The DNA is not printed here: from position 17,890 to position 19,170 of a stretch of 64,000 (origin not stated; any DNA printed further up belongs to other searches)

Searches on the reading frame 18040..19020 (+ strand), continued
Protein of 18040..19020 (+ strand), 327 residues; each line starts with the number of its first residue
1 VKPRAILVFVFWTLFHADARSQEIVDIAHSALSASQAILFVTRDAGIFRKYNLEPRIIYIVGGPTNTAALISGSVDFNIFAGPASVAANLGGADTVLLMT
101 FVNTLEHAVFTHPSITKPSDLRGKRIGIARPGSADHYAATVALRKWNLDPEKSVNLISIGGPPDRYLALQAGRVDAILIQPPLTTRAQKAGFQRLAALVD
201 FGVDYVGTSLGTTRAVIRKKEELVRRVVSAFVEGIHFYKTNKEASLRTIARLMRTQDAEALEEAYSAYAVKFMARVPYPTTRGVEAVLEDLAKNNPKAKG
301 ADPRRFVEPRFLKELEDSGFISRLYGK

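Call 66: find_encoding_contigs(protein=P0212, flank=3500, max_places=2)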
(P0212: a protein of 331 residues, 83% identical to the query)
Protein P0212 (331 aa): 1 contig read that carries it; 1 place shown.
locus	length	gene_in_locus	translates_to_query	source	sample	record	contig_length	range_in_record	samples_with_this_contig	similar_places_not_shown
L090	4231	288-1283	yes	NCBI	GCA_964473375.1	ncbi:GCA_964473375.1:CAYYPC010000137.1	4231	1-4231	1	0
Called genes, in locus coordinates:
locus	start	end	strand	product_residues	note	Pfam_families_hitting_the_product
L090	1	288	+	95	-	?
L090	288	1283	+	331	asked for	PF13379:NMT1_2, PF09084:NMT1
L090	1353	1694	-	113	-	-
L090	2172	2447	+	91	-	PF06052:3-HAO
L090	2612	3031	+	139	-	PF01243:PNPOx_N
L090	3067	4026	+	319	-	PF13379:NMT1_2, PF09084:NMT1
